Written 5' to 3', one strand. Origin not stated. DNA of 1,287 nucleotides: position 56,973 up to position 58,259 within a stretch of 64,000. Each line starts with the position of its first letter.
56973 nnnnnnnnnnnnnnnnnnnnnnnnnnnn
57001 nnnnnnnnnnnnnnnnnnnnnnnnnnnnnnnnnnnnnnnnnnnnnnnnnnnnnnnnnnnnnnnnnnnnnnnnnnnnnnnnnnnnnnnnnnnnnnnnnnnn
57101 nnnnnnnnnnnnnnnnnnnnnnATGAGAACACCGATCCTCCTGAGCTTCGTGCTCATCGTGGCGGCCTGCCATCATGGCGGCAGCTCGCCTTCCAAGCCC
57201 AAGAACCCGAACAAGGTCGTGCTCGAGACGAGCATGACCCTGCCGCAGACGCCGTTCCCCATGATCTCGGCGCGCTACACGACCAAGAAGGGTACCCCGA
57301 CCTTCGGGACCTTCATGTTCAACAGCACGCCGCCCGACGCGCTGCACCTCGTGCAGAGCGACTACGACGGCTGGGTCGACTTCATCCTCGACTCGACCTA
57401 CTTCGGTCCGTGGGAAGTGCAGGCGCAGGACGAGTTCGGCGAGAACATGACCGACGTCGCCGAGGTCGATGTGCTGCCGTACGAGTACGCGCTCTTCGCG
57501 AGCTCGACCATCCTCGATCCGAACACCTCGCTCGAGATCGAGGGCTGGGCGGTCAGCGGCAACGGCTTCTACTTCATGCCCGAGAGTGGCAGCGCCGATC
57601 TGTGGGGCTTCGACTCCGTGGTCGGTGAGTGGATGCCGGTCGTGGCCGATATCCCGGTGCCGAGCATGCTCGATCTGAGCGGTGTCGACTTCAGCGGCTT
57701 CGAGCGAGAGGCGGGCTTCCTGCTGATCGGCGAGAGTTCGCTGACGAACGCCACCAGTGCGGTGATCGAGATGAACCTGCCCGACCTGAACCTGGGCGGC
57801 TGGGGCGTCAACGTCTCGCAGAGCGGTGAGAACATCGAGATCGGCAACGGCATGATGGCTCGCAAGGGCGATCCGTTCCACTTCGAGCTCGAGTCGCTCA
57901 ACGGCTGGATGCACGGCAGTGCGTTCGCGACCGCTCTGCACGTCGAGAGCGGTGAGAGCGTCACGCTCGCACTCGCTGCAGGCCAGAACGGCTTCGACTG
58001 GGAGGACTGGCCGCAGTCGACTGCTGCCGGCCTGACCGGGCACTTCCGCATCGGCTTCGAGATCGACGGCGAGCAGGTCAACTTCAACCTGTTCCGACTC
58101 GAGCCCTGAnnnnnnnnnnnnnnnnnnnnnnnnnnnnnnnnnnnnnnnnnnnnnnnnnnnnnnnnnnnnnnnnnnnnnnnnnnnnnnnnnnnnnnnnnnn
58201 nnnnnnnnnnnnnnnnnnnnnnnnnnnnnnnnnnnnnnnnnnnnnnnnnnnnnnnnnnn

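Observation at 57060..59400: Two-gene cassette with extreme GC/GC3 embedded in a ~40% GC genome, next to the tRNA cluster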

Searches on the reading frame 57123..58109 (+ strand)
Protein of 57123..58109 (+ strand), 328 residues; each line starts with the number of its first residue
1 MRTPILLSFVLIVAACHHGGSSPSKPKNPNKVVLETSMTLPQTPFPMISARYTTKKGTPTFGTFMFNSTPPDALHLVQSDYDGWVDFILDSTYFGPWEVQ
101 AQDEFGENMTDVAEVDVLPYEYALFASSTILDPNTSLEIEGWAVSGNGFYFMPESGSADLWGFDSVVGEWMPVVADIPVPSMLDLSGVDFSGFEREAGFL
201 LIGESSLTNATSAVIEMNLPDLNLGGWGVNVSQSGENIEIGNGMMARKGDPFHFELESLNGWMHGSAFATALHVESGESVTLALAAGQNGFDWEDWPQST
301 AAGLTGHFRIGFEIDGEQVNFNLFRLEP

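Call 6: search_protein_families(library=pfam, proteins=[window:57123-58109:+], max_evalue=1)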
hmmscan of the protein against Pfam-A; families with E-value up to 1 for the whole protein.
window:57123-58109:+ (328 aa): 0 families

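Call 7: search_protein_families(library=ncbifam, proteins=[window:57123-58109:+], max_evalue=1)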
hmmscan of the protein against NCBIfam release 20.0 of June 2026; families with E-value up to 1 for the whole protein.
window:57123-58109:+ (328 aa): 1 family
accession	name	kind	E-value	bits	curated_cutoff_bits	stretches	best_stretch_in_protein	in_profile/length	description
TIGR02212.1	lolCE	equivalog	0.19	10.6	362.45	1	263-322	146-204/411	lipoprotein-releasing ABC transporter permease subunit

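Call 8: find_homologous_proteins(query=window:57123-58106:+, max_evalue=0.01)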
Query window:57123-58106:+ (328 aa): 1 proteins with E <= 0.01 among 3402 candidates.
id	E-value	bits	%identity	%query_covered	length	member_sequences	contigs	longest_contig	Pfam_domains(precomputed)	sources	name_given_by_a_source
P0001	1.5e-221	752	100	100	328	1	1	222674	-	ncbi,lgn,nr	ncbi:MAG: hypothetical protein H6619_00300 [Deltaproteobacteria bacterium]|nr:hypothetical protein [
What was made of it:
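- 57123..58109 (+): Gene A: 328-aa ORFan lipoprotein precursor (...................), GC3 0.90; NCBI MCB9029465.1. Only a self hit in 5.8e9 clusters (call 8).
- The genome is a metagenome-assembled genome (call 8).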

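Call 10: find_encoding_contigs(protein=P0001, flank=10000, max_places=10)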
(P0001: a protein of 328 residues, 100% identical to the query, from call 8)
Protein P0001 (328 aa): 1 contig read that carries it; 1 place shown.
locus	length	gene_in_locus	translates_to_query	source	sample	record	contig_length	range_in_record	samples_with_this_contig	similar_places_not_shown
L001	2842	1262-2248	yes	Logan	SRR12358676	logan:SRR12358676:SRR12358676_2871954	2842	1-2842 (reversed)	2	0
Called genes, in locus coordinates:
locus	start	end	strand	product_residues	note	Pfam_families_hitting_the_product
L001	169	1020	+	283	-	PF01391:Collagen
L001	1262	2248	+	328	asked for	-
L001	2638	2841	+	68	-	?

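Call 19: predict_structure(protein=window:57123-58106:+)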
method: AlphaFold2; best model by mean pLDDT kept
length: 328 residues; sequences in the alignment: 1
mean_pLDDT: 34.0   pTM: 0.21
mean pLDDT of the five models: 34.0, 31.8, 31.4, 27.3, 27.0
residues with pLDDT >= 90: 0; 70-90: 0; 50-70: 4; < 50: 324
segments of 3 or more residues with pLDDT < 50: 1-3, 5-106, 109-234, 236-328
pLDDT, mean of each block of 10 residues (from residue 1): 38 32 30 27 37 40 44 38 36 39 47 34 31 35 35 37 34 29 31 28 28 29 29 40 36 29 27 30 29 32 34 40 39
secondary structure, 60 per line:
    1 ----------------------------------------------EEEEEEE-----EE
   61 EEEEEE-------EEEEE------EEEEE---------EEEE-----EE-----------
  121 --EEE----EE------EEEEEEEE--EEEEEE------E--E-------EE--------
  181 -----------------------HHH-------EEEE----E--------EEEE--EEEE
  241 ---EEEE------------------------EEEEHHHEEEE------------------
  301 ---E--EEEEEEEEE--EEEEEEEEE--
elements in order: E47-53 E59-66 E74-78 E85-89 E99-102 E123-125 E138-145 E148-153 E214-217 E231-234 E237-240 E244-247 E272-275 E279-282 E307-315 E318-326

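Call 20: search_protein_representatives(protein=window:57123-58106:+)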
Query: 328 residues. Proteins with E-value up to 0.001 (for the whole library): 3; up to 1e-10: 1; up to 1e-30: 1. The best 3 are listed.
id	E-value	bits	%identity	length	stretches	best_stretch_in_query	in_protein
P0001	4.7e-222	752.4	100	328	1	1-328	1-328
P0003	5.7e-05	38.7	38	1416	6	84-119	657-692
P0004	5.7e-04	35.4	29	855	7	264-314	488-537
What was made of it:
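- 57123..58109 (+): The exhaustive HMMER search gave only two weak repeat matches (call 20).
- The full HMMER scan of 1.84e9 representatives gave only two weak repeat matches (E = 6e-5 and 6e-4; call 20).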

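Call 28: search_protein_families(library=pfam, proteins=[P0003, P0004], max_evalue=0.01)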
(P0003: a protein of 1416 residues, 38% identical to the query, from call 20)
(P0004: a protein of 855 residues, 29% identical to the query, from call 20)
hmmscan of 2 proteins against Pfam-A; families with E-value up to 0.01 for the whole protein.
P0003 (1416 aa): 6 families
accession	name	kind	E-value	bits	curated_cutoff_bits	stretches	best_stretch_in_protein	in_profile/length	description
PF09479.16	Flg_new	-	2.6e-16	59.9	27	2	1037-1109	2-65/65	Listeria-Bacteroides repeat domain (List_Bact_rpt)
PF13385.13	Laminin_G_3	-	8e-13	49.2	27.6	2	882-1010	7-137/151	Concanavalin A-like lectin/glucanases superfamily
PF13860.13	FlgD_ig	-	1.3e-07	32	27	0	502-521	58-77/79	FlgD Ig-like domain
PF18962.6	Por_Secre_tail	-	9.8e-07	29.4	27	0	796-817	49-70/75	Secretion system C-terminal sorting domain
PF02210.31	Laminin_G_2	-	7.9e-05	23.6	22.9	1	1282-1366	5-87/126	Laminin G domain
PF22391.1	DUF6975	-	0.0067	16.5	27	0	317-367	126-179/198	Family of unknown function (DUF6975)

P0004 (855 aa): 10 families
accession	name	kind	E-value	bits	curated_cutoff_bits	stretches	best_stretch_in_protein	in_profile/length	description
PF09479.16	Flg_new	-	1.2e-183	595.9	27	9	480-546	1-65/65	Listeria-Bacteroides repeat domain (List_Bact_rpt)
PF18998.6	Flg_new_2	-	2.8e-38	130.2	23.6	6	261-331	1-72/73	Divergent InlB B-repeat domain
PF01161.25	PBP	-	2.4e-27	96.4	24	1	726-852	8-135/135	Phosphatidylethanolamine-binding protein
PF19081.6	Ig_7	-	2.1e-09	38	27.3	0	275-322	8-54/84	Ig-like domain CHU_C associated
PF11319.13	VasI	-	1.2e-06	28.7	26.5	0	232-299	101-167/184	Type VI secretion system VasI, EvfG, VC_A0118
PF24528.1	Ig_ADGRF3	-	5e-05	23.9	27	0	547-569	64-86/91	Adhesion G-protein coupled receptor F3-like, Ig-like domain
PF02249.22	MCR_alpha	-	0.00018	22.4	25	0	521-596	43-116/127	Methyl-coenzyme M reductase alpha subunit, C-terminal domain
PF08021.17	FAD_binding_9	-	0.0016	19.1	23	0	304-358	4-58/120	Siderophore-interacting FAD-binding domain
PF20620.4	DUF6805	-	0.0026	18.5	27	0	606-645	92-131/133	Family of unknown function (DUF6805)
PF14865.12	Macin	-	0.0041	18.1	27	0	534-569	9-44/60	Macin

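Call 41: find_related_loci(query=window:57123-58106:+, collection=viral_contigs, flank=5000)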
Query window:57123-58106:+ (328 aa) in viral_contigs; peptide patterns used: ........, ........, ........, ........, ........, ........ (x = any residue, [..] = any of these).
8 stretches matched a pattern, but none encodes a relative of the query by tblastn (E <= 1e-3).

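Call 43: search_dna_similar(query=window:57123-58106:+, collection=plasmids, mode=protein, max_evalue=0.01, max_rows=8)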
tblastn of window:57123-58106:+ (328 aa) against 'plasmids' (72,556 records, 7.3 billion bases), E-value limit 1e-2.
No match.

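Call 52: search_protein_families(library=phrogs, proteins=[window:57123-58109:+], max_evalue=0.1)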
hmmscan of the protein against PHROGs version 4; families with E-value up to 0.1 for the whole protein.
window:57123-58109:+ (328 aa): 0 families

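Call 53: search_protein_families(library=padloc, proteins=[window:57123-58109:+], max_evalue=0.1)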
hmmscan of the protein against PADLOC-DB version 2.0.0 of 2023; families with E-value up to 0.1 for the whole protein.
window:57123-58109:+ (328 aa): 0 families
